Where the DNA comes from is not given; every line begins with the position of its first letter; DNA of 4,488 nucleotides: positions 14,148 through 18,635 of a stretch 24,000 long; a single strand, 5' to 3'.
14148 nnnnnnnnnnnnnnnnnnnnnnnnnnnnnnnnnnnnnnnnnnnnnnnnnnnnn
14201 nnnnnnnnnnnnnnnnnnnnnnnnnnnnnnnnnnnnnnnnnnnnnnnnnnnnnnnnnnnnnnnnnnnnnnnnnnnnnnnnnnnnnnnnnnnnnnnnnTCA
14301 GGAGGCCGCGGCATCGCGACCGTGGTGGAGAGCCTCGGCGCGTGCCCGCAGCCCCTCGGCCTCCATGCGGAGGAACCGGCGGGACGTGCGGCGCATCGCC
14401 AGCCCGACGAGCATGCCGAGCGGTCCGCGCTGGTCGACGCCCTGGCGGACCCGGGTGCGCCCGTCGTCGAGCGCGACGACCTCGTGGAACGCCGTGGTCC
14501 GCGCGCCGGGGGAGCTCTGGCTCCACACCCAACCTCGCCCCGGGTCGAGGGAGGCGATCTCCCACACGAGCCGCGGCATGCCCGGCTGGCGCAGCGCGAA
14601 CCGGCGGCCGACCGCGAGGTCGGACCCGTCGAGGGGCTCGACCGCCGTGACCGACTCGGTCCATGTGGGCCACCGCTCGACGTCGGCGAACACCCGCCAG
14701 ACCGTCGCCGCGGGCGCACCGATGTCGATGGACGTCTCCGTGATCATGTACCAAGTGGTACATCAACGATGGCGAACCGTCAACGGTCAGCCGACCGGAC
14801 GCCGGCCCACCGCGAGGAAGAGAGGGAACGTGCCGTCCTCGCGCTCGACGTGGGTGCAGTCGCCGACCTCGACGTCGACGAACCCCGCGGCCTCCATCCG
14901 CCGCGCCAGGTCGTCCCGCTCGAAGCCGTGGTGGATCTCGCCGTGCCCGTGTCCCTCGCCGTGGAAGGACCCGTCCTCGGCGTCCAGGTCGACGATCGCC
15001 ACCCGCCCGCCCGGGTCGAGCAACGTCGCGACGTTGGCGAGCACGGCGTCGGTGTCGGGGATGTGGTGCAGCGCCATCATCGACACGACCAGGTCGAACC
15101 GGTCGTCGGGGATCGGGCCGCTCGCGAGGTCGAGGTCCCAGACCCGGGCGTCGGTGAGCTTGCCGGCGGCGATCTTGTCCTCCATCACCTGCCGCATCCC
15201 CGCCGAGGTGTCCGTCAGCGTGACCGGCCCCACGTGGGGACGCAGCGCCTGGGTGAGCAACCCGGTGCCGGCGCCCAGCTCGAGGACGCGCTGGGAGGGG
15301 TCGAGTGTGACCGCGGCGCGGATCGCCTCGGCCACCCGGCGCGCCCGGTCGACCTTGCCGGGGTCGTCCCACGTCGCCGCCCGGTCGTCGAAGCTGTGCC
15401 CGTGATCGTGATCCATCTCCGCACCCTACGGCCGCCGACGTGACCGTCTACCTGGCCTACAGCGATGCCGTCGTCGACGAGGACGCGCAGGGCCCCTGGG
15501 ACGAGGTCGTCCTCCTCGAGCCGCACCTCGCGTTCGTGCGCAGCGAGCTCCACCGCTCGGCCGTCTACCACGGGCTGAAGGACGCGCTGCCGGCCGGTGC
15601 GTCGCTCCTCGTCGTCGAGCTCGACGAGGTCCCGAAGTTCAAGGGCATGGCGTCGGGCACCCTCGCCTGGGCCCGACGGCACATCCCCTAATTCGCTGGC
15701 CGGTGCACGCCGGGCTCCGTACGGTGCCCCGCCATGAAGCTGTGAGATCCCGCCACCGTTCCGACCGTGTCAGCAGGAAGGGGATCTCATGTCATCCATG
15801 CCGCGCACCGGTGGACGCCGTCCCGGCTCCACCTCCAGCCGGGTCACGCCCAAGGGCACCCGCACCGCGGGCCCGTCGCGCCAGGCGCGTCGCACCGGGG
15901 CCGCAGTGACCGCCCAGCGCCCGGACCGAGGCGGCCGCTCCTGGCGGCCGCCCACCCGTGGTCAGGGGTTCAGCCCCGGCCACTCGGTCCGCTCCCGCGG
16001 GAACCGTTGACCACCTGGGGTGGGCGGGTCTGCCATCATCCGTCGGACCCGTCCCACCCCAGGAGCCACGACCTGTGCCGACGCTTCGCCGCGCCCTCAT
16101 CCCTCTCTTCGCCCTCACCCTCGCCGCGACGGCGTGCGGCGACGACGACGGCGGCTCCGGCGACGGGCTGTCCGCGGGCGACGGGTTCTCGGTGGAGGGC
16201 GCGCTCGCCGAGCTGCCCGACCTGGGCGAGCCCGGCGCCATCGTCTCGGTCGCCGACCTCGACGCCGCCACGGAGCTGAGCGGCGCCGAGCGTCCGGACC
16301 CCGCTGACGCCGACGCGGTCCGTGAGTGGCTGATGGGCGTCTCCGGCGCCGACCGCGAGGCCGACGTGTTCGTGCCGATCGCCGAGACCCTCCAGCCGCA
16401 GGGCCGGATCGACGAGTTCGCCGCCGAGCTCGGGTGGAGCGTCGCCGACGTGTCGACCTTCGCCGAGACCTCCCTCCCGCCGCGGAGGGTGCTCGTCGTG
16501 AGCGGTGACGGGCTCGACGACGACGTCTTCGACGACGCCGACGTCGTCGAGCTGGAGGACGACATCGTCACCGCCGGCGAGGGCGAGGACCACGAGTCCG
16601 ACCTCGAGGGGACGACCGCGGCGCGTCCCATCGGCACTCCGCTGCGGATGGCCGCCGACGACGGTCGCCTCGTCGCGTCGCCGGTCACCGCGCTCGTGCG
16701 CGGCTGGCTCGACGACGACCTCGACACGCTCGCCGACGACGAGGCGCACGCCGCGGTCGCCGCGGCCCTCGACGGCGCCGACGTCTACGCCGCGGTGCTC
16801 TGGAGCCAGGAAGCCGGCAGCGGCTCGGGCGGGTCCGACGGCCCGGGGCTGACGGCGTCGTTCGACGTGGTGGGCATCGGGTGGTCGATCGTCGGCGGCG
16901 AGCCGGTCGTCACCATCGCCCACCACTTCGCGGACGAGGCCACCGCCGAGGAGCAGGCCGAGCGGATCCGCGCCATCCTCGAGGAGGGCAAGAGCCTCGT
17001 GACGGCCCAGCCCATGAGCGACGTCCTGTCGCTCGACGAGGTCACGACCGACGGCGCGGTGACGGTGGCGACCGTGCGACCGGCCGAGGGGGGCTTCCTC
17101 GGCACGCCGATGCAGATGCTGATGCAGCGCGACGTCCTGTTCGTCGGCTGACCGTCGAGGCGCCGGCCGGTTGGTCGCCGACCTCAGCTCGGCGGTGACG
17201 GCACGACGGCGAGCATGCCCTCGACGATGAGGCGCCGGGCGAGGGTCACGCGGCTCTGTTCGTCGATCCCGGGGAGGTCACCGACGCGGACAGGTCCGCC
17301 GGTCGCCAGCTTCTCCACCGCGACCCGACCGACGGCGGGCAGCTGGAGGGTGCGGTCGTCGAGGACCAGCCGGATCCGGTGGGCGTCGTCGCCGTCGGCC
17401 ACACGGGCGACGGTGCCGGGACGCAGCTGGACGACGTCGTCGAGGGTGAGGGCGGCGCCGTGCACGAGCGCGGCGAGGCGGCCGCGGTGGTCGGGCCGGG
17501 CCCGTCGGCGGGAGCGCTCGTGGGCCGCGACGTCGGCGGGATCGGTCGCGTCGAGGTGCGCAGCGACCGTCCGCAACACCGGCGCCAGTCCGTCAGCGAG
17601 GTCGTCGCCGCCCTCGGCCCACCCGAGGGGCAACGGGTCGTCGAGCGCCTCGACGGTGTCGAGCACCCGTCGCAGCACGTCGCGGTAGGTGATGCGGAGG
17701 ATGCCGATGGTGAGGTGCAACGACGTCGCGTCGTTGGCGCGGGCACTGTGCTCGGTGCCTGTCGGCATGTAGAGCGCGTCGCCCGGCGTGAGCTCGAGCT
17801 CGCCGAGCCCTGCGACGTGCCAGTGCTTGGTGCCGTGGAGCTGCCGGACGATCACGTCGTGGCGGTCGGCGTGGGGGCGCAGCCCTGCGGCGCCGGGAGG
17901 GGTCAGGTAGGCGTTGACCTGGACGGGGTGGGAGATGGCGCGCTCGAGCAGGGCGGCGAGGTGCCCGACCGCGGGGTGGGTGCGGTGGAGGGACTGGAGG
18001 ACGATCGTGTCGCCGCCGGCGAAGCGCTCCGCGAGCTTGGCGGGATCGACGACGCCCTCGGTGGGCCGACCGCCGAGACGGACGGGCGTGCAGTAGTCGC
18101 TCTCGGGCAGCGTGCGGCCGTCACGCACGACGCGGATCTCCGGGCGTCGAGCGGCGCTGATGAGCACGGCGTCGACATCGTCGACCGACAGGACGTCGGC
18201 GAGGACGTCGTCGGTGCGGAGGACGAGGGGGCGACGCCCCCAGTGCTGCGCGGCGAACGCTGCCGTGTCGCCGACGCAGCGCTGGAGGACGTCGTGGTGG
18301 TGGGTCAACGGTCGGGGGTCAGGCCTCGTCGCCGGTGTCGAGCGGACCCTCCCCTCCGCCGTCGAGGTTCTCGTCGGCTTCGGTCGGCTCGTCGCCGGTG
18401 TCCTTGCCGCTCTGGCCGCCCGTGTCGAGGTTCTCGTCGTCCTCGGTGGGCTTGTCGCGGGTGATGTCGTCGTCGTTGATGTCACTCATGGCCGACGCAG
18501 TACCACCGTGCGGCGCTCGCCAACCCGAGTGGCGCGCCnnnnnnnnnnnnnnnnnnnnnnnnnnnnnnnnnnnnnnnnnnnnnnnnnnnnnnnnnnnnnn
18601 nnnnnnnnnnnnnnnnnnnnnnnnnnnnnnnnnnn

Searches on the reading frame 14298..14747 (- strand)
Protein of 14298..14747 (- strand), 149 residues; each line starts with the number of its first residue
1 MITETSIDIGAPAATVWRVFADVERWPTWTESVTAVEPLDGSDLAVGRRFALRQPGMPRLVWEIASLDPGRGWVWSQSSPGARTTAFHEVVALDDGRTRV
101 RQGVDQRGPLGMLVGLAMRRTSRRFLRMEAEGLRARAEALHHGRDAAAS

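Call 47: search_protein_families(library=pfam, proteins=[window:14298-14747:-], max_evalue=0.001)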
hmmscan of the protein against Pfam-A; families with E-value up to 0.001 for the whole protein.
window:14298-14747:- (149 aa): 2 families
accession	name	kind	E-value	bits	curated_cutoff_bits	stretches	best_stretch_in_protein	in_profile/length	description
PF10604.15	Polyketide_cyc2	-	5.5e-19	69.3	27.4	1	4-138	5-142/142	Polyketide cyclase / dehydrase and lipid transport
PF03364.25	Polyketide_cyc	-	8.6e-09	36.2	23.4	1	9-126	1-122/126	Polyketide cyclase / dehydrase and lipid transport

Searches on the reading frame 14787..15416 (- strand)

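Call 22: search_protein_families(library=pfam, proteins=[window:14787-15416:-], max_evalue=0.001)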
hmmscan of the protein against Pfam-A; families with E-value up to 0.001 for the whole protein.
window:14787-15416:- (209 aa): 9 families
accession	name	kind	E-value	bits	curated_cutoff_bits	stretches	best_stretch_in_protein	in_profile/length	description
PF13489.12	Methyltransf_23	-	7.8e-22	78.2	27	1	24-183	5-163/164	Methyltransferase domain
PF13649.12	Methyltransf_25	-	6.1e-19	68.9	27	1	44-137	1-97/97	Methyltransferase domain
PF08241.18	Methyltransf_11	-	4.4e-18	66.2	21.2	1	45-141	1-95/95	Methyltransferase domain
PF08242.18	Methyltransf_12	-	1.9e-16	61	30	1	45-139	1-98/98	Methyltransferase domain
PF13847.12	Methyltransf_31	-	4.1e-13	49.7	27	1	39-147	2-115/145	Methyltransferase domain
PF01209.24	Ubie_methyltran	-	2.4e-07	30.8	20.1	1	37-143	44-153/233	ubiE/COQ5 methyltransferase family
PF10294.15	Methyltransf_16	-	1.7e-05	25.1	21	1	42-98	48-106/174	Lysine methyltransferase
PF05175.20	MTS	-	8.5e-05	22.7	23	1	39-142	30-139/170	Methyltransferase small domain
PF05219.18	DREV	-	0.00016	21.3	26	1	41-141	95-186/265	DREV methyltransferase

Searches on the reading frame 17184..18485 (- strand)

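Call 47: search_protein_families(library=pfam, proteins=[window:17184-18485:-], max_evalue=0.001)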
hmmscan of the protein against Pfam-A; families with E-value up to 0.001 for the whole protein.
window:17184-18485:- (433 aa): 2 families
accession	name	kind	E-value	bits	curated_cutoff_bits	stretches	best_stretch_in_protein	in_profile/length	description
PF08007.18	JmjC_2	-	5.5e-19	68.4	22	2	175-225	13-61/127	JmjC domain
PF07883.17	Cupin_2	-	1.4e-05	25.1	27.2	1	196-257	6-65/70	Cupin domain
